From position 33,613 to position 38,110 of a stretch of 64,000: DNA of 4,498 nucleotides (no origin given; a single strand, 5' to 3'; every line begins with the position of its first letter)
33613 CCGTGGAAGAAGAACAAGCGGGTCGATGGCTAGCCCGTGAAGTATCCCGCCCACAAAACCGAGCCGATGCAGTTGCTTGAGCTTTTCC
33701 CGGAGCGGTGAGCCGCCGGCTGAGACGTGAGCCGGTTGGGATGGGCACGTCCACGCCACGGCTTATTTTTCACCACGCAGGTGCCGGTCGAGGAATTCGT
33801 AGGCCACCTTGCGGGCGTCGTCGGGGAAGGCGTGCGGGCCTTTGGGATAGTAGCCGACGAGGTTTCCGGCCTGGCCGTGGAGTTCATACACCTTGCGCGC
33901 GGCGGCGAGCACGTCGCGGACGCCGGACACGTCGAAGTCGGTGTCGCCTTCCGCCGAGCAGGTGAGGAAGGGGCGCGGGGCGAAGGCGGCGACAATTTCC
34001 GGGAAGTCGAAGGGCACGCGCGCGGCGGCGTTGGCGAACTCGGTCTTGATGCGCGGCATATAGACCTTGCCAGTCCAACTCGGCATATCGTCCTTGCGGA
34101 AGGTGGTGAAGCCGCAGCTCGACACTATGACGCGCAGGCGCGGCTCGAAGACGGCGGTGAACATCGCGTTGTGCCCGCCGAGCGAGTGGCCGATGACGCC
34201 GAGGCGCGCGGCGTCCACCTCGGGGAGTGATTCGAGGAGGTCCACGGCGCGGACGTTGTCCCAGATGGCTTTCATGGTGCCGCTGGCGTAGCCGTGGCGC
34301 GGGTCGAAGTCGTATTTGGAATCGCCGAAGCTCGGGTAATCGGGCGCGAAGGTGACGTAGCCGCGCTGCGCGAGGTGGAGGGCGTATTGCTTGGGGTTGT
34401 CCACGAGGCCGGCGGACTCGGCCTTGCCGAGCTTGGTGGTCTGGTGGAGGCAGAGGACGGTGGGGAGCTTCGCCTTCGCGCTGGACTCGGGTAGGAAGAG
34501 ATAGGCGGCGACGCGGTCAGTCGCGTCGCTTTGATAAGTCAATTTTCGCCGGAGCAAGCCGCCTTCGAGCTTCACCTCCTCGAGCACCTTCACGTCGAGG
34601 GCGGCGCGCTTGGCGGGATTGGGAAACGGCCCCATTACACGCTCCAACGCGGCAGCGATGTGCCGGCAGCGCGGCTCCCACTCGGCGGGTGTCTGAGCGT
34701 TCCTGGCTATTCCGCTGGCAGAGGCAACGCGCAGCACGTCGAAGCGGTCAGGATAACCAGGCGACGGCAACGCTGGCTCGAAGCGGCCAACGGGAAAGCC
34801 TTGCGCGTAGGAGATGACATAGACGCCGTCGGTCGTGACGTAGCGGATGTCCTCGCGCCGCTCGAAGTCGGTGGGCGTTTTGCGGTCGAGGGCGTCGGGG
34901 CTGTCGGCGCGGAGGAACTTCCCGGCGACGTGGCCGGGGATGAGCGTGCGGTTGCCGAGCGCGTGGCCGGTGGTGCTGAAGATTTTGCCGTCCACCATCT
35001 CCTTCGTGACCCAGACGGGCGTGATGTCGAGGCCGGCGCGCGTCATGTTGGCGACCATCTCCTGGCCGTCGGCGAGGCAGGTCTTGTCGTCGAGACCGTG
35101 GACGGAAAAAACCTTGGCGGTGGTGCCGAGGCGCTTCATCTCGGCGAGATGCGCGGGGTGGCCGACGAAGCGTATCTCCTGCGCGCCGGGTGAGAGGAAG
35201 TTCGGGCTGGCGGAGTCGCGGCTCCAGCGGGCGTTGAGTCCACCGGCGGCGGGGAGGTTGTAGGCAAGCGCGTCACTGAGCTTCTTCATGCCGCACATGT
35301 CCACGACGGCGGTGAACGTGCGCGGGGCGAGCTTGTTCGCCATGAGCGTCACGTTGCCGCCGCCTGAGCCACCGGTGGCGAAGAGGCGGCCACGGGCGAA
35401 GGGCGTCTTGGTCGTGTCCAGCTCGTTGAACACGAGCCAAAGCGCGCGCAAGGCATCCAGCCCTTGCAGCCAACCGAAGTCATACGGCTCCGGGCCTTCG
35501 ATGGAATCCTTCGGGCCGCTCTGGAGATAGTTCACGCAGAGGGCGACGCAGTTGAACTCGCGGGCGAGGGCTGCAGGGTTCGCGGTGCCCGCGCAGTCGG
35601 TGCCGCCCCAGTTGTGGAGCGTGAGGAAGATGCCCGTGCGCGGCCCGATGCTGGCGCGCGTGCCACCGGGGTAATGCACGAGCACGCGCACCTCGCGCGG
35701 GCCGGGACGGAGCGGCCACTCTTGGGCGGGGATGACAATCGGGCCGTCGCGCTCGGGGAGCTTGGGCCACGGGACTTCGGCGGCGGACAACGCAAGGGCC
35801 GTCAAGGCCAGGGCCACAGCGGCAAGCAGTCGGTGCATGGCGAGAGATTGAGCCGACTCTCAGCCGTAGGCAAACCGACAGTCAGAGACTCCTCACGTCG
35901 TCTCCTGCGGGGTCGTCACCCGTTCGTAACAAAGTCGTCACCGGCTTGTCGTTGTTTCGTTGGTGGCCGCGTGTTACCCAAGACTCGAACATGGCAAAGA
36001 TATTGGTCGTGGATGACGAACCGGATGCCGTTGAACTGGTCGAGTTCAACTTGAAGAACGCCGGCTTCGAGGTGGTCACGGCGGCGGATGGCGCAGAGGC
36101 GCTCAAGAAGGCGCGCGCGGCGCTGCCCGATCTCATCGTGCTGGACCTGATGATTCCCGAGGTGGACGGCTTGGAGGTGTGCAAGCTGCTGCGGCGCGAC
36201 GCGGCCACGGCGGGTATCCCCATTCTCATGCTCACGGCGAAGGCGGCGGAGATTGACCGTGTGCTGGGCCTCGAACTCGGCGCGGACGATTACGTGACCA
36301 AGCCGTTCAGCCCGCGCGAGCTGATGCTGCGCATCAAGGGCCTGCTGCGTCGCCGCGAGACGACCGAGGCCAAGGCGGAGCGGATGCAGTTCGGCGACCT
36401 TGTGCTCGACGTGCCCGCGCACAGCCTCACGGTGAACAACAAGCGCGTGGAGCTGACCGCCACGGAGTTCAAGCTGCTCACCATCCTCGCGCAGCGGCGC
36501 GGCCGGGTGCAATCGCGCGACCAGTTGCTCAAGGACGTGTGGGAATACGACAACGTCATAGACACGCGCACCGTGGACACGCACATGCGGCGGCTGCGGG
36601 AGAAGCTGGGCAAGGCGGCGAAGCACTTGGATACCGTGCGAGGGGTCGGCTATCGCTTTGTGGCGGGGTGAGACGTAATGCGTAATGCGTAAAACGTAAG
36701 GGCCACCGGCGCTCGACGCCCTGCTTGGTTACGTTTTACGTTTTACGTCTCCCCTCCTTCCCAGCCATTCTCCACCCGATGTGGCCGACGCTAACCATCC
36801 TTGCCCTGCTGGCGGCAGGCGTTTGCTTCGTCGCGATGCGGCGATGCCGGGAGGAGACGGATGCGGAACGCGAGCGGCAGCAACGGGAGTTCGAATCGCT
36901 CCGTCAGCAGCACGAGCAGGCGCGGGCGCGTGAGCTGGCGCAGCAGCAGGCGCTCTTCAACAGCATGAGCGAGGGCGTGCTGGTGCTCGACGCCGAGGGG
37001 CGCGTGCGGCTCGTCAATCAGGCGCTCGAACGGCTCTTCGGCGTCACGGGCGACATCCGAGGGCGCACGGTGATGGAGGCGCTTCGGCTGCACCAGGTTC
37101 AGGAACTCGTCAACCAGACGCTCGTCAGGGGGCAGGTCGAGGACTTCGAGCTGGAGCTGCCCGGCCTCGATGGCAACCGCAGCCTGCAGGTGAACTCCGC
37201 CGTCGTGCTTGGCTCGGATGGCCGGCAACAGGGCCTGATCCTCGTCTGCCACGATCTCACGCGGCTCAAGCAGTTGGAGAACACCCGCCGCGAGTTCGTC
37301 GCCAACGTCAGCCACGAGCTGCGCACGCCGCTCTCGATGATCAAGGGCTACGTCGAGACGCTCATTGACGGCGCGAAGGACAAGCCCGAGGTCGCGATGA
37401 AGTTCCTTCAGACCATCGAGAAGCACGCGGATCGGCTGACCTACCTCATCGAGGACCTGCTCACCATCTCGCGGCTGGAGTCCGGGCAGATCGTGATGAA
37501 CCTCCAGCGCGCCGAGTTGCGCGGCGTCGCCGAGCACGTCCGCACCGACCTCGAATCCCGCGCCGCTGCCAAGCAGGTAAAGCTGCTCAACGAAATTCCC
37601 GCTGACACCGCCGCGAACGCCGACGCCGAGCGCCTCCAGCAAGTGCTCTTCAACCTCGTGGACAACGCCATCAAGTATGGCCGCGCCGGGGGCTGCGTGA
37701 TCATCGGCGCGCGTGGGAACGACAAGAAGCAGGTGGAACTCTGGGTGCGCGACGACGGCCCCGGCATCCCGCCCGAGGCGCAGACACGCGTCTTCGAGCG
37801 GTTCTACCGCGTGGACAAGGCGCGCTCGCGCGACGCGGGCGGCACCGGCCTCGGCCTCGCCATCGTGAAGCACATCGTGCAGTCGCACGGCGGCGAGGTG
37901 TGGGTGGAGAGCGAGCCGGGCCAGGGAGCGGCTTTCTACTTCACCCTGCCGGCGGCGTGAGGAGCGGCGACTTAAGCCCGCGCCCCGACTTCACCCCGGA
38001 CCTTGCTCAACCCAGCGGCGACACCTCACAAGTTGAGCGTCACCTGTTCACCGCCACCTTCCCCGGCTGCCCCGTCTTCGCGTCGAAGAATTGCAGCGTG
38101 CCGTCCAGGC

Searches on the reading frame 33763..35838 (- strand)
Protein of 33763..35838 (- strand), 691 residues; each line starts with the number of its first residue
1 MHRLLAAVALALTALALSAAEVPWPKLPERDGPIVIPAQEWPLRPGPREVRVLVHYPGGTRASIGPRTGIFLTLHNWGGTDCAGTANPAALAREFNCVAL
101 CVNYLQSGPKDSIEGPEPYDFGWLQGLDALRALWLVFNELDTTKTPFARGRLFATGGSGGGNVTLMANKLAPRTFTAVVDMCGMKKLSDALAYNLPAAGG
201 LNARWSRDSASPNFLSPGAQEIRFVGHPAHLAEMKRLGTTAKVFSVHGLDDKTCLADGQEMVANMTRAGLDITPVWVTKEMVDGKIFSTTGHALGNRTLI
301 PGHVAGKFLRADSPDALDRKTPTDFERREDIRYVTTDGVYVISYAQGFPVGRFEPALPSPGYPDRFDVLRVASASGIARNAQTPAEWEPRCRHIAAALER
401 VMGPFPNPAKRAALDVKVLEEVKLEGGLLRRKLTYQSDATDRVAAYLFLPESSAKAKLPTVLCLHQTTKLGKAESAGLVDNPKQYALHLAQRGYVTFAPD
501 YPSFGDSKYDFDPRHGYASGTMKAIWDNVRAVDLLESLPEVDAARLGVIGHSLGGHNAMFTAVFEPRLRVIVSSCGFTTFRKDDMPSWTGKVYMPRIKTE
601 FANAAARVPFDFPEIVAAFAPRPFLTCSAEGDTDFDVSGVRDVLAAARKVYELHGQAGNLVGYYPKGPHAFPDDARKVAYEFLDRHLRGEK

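Call 67: find_homologous_proteins(query=window:33763-35838:-, max_evalue=1e-60)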
Query window:33763-35838:- (691 aa): 618 proteins with E <= 1e-60 among 8000 candidates; the best 120 are listed.
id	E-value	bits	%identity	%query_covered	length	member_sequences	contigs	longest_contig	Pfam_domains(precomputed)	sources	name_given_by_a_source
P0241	0.0e+0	1605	100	100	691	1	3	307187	PF02129.25,PF00326.28,PF12715.14,PF05448.19,PF12697.14,PF01738.25,PF11144.15,PF22244.3,PF12146.16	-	-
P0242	0.0e+0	1497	94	98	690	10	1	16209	PF02129.25,PF00326.28,PF12715.14,PF05448.19,PF12697.14,PF01738.25,PF11144.15,PF22244.3,PF12146.16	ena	-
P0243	0.0e+0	1487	93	98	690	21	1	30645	PF02129.25,PF00326.28,PF12715.14,PF05448.19,PF12697.14,PF01738.25,PF11144.15,PF22244.3,PF12146.16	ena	-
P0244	0.0e+0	1467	93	97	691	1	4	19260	PF02129.25,PF00326.28,PF12715.14,PF05448.19,PF12697.14,PF01738.25,PF11144.15,PF22244.3,PF12146.16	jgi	-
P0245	0.0e+0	1466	91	100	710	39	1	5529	PF00326.28,PF05448.19,PF12697.14,PF01738.25,PF11144.15,PF22244.3,PF12146.16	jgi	jgi:dienelactone hydrolase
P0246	0.0e+0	1452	91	100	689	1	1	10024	PF02129.25,PF00326.28,PF12715.14,PF05448.19,PF12697.14,PF01738.25,PF11144.15,PF22244.3,PF12146.16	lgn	-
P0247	0.0e+0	1421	88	98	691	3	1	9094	PF02129.25,PF00326.28,PF12715.14,PF05448.19,PF12697.14,PF01738.25,PF11144.15,PF22244.3,PF12146.16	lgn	-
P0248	0.0e+0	1412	87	100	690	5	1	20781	PF02129.25,PF00326.28,PF12715.14,PF05448.19,PF12697.14,PF01738.25,PF11144.15,PF22244.3,PF12146.16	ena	-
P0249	0.0e+0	1401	88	99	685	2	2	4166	PF02129.25,PF00326.28,PF12715.14,PF05448.19,PF12697.14,PF01738.25,PF11144.15,PF22244.3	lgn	-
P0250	0.0e+0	1390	88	98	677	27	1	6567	PF02129.25,PF00326.28,PF12715.14,PF05448.19,PF12697.14,PF01738.25,PF11144.15,PF22244.3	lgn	-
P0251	0.0e+0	1371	87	96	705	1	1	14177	PF02129.25,PF00326.28,PF12715.14,PF05448.19,PF12697.14,PF01738.25,PF11144.15,PF22244.3,PF12146.16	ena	-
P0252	0.0e+0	1368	85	99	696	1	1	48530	PF02129.25,PF00326.28,PF12715.14,PF05448.19,PF12697.14,PF01738.25,PF11144.15,PF22244.3,PF12146.16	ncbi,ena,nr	ncbi:MAG: alpha/beta fold hydrolase [Proteobacteria bacterium]|nr:alpha/beta fold hydrolase [Pseudom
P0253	0.0e+0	1351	85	97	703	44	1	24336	PF02129.25,PF00326.28,PF12715.14,PF05448.19,PF12697.14,PF01738.25,PF11144.15,PF22244.3,PF12146.16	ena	-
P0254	0.0e+0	1333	82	99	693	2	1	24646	PF02129.25,PF00326.28,PF12715.14,PF05448.19,PF12697.14,PF01738.25,PF11144.15,PF22244.3,PF12146.16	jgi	jgi:dienelactone hydrolase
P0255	0.0e+0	1312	80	100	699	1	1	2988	PF00326.28,PF05448.19,PF12697.14,PF01738.25,PF11144.15,PF22244.3,PF12146.16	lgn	-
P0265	0.0e+0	1215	76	99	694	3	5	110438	PF02129.25,PF00326.28,PF12715.14,PF05448.19,PF12697.14,PF01738.25,PF11144.15,PF22244.3,PF12146.16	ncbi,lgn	-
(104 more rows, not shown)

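Call 68: find_encoding_contigs(protein=P0243, flank=8000, max_places=1)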
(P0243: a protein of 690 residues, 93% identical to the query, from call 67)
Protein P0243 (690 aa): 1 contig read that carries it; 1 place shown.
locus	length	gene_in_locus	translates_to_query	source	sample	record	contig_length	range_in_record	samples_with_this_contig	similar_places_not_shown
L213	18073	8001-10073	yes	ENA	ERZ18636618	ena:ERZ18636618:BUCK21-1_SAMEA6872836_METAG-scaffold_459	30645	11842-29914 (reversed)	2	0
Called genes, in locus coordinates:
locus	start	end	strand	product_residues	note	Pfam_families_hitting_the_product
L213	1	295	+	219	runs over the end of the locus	-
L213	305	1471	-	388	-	PF01702:TGT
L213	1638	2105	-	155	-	PF00359:PTS_EIIA_2, PF07565:Band_3_cyto (faint)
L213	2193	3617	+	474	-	PF00749:tRNA-synt_1c, PF19269:Anticodon_2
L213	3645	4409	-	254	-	PF02223:Thymidylate_kin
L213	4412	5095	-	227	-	PF02223:Thymidylate_kin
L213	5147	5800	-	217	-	PF02163:Peptidase_M50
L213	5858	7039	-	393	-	PF00989:PAS, PF08448:PAS_4, PF13188:PAS_8, PF13426:PAS_9 (weak), PF00512:HisKA, PF02518:HATPase_c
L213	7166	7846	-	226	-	PF00072:Response_reg, PF00486:Trans_reg_C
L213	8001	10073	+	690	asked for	PF02129:Peptidase_S15 (faint), PF05448:AXE1 (faint), PF11144:DUF2920, PF12715:Abhydrolase_7 (weak), PF01738:DLH, PF22244:GCE_fung, PF00326:Peptidase_S9 (weak), PF12697:Abhydrolase_6 (weak), +1 more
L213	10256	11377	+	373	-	PF00266:Aminotran_5, PF01041:DegT_DnrJ_EryC1 (faint)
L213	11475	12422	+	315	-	PF17848:Zn_ribbon_ACC, PF01039:Carboxyl_trans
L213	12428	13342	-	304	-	-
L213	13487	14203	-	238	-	-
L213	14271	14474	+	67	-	-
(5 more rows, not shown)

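Call 69: find_encoding_contigs(protein=P0248, flank=8000, max_places=1)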
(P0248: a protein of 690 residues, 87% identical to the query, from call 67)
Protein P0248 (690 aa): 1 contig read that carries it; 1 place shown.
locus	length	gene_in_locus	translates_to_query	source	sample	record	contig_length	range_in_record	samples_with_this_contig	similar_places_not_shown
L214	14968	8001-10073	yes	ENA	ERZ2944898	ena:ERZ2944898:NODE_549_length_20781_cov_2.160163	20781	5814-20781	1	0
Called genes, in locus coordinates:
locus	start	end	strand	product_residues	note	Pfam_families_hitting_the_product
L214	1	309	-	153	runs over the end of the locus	-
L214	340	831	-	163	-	-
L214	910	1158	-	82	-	-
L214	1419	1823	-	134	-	-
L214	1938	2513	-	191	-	-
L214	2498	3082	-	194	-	-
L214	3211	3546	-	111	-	-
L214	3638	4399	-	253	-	PF02223:Thymidylate_kin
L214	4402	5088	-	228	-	PF02223:Thymidylate_kin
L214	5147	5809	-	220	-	PF02163:Peptidase_M50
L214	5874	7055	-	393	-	PF00989:PAS, PF08448:PAS_4, PF13188:PAS_8, PF00512:HisKA, PF02518:HATPase_c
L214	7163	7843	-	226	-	PF00072:Response_reg, PF00486:Trans_reg_C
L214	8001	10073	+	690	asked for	PF11144:DUF2920 (faint), PF02129:Peptidase_S15 (faint), PF05448:AXE1 (faint), PF12715:Abhydrolase_7 (weak), PF01738:DLH (weak), PF12697:Abhydrolase_6, PF00326:Peptidase_S9 (weak), PF22244:GCE_fung, +1 more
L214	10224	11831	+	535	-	PF00133:tRNA-synt_1, PF01406:tRNA-synt_1e (weak), PF09334:tRNA-synt_1g, PF00133:tRNA-synt_1, PF19303:Anticodon_3, PF08264:Anticodon_1 (weak)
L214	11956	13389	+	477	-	PF07690:MFS_1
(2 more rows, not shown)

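Call 70: find_encoding_contigs(protein=P0252, flank=8000, max_places=1)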
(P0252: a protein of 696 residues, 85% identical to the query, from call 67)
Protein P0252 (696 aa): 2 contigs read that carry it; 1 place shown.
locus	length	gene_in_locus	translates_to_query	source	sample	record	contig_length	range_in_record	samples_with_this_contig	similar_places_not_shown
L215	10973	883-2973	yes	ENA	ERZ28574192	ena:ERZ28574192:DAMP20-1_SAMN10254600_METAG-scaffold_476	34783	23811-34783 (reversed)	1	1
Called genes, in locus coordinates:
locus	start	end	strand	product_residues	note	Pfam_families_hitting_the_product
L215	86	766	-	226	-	PF00072:Response_reg, PF00486:Trans_reg_C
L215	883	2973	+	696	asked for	PF11144:DUF2920 (faint), PF02129:Peptidase_S15 (faint), PF05448:AXE1 (faint), PF12146:Hydrolase_4 (faint), PF12715:Abhydrolase_7 (weak), PF12697:Abhydrolase_6, PF00326:Peptidase_S9, PF22244:GCE_fung, +1 more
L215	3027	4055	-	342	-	PF05721:PhyH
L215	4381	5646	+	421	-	PF00657:Lipase_GDSL, PF13472:Lipase_GDSL_2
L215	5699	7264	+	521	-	PF00133:tRNA-synt_1, PF01406:tRNA-synt_1e (weak), PF09334:tRNA-synt_1g, PF00133:tRNA-synt_1, PF19303:Anticodon_3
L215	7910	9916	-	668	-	PF00127:Copper-bind, PF13473:Cupredoxin_1 (faint), PF00034:Cytochrom_C (faint)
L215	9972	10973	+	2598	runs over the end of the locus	-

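Call 71: find_encoding_contigs(protein=P0265, flank=8000, max_places=1)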
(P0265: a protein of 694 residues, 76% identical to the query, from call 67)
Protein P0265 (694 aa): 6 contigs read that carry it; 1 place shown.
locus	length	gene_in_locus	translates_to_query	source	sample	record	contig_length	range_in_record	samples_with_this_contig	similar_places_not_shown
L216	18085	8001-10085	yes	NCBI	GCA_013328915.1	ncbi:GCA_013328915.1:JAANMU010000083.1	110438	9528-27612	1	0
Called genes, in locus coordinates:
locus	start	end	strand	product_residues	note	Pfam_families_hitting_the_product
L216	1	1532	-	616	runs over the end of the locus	PF00664:ABC_membrane, PF00005:ABC_tran, PF02463:SMC_N (faint)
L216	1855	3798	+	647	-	PF13646:HEAT_2 (faint), PF02810:SEC-C (weak)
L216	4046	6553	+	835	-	PF07635:PSCyt1, PF07626:PSD3, PF07637:PSD5, PF07631:PSD4, PF07627:PSCyt3, PF07624:PSD2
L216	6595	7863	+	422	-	PF07586:HXXSHH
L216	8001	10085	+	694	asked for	PF11144:DUF2920 (faint), PF05448:AXE1 (faint), PF01738:DLH (weak), PF02129:Peptidase_S15 (weak), PF12697:Abhydrolase_6, PF00326:Peptidase_S9, PF12146:Hydrolase_4 (weak), PF22244:GCE_fung, +1 more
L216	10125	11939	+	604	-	PF02129:Peptidase_S15, PF00326:Peptidase_S9 (faint), PF08530:PepX_C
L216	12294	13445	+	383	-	PF07676:PD40 (faint)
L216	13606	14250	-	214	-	PF00300:His_Phos_1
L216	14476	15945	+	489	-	PF01554:MatE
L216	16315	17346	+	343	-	PF03629:SASA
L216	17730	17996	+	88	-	PF00578:AhpC-TSA, PF08534:Redoxin (weak)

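Call 92: find_encoding_contigs(protein=P0244, flank=6000, max_places=3)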
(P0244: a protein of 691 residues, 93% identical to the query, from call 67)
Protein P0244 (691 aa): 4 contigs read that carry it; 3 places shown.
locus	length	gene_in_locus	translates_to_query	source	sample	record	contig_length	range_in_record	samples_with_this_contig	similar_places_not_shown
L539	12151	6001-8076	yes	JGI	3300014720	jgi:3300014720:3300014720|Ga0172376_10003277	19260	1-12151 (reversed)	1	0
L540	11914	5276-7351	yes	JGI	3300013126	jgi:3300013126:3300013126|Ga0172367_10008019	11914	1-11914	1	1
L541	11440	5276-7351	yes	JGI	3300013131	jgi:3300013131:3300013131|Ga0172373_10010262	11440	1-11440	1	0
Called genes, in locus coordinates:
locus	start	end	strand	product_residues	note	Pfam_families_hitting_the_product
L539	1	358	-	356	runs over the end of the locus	PF02541:Ppx-GppA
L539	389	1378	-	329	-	PF00480:ROK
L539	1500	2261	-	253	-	PF02223:Thymidylate_kin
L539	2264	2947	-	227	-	PF02223:Thymidylate_kin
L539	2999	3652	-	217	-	PF02163:Peptidase_M50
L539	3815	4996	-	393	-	PF00989:PAS, PF08448:PAS_4, PF13188:PAS_8, PF13426:PAS_9 (weak), PF00512:HisKA, PF13581:HATPase_c_2 (faint), PF02518:HATPase_c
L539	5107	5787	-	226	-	PF00072:Response_reg, PF00486:Trans_reg_C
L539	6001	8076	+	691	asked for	PF02129:Peptidase_S15 (faint), PF11144:DUF2920 (weak), PF12715:Abhydrolase_7 (weak), PF05448:AXE1 (weak), PF01738:DLH, PF22244:GCE_fung, PF12697:Abhydrolase_6 (weak), PF00326:Peptidase_S9 (weak), +1 more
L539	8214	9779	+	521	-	PF00133:tRNA-synt_1, PF01406:tRNA-synt_1e (weak), PF09334:tRNA-synt_1g, PF00133:tRNA-synt_1, PF19303:Anticodon_3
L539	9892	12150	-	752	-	?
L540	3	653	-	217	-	?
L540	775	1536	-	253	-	PF02223:Thymidylate_kin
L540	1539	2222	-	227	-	PF02223:Thymidylate_kin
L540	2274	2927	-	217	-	PF02163:Peptidase_M50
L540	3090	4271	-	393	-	PF00989:PAS, PF08448:PAS_4, PF13188:PAS_8, PF13426:PAS_9 (weak), PF00512:HisKA, PF13581:HATPase_c_2 (faint), PF02518:HATPase_c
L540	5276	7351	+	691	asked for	PF02129:Peptidase_S15 (faint), PF11144:DUF2920 (weak), PF12715:Abhydrolase_7 (weak), PF05448:AXE1 (weak), PF01738:DLH, PF22244:GCE_fung, PF12697:Abhydrolase_6 (weak), PF00326:Peptidase_S9 (weak), +1 more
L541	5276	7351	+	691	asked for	PF02129:Peptidase_S15 (faint), PF11144:DUF2920 (weak), PF12715:Abhydrolase_7 (weak), PF05448:AXE1 (weak), PF01738:DLH, PF22244:GCE_fung, PF12697:Abhydrolase_6 (weak), PF00326:Peptidase_S9 (weak), +1 more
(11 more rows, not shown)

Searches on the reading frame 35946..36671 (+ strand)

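Call 20: search_protein_families(library=pfam, proteins=[window:35946-36671:+])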
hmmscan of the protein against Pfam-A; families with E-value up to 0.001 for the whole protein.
window:35946-36671:+ (241 aa): 2 families
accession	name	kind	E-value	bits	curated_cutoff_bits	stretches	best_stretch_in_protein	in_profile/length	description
PF00072.30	Response_reg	-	1.4e-29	102.9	30.2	1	19-130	1-110/111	Response regulator receiver domain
PF00486.34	Trans_reg_C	-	4.8e-27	94.3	26.2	1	166-238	2-77/77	Transcriptional regulatory protein, C terminal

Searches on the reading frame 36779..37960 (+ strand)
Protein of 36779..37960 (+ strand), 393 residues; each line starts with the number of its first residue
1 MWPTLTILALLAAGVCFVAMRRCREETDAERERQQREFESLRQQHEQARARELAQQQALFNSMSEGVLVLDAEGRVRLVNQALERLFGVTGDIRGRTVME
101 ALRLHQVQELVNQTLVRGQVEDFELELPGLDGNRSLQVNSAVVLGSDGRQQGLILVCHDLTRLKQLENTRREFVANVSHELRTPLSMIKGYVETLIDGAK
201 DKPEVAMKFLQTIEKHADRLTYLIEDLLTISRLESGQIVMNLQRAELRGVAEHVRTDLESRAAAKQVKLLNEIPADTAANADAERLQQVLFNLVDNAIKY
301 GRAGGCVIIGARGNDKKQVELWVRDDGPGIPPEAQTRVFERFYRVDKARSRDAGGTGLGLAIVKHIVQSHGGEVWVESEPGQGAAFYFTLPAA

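Call 20: search_protein_families(library=pfam, proteins=[window:36779-37960:+])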
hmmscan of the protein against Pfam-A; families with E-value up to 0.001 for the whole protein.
window:36779-37960:+ (393 aa): 8 families
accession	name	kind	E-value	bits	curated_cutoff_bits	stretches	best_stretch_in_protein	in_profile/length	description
PF02518.31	HATPase_c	-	4.2e-34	117.7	26.4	1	282-392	2-109/111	Histidine kinase-, DNA gyrase B-, and HSP90-like ATPase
PF00512.31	HisKA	-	9.3e-21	74.1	26.9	1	170-236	2-66/66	His Kinase A (phospho-acceptor) domain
PF08448.16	PAS_4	-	4.1e-12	46.7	23.1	1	60-164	1-109/110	PAS fold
PF13188.13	PAS_8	-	1.6e-09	37.8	21.8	1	55-106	2-51/65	PAS domain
PF00989.32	PAS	-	3e-08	34.1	22.6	1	57-159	4-112/113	PAS fold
PF13426.13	PAS_9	-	1.8e-07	31.8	27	1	65-161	2-102/103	PAS domain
PF13581.12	HATPase_c_2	-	0.00012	22.5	27.4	1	282-369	28-111/127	Histidine kinase-like ATPase domain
PF12860.13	PAS_7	-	0.00055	20.5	27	1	60-115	1-58/115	PAS fold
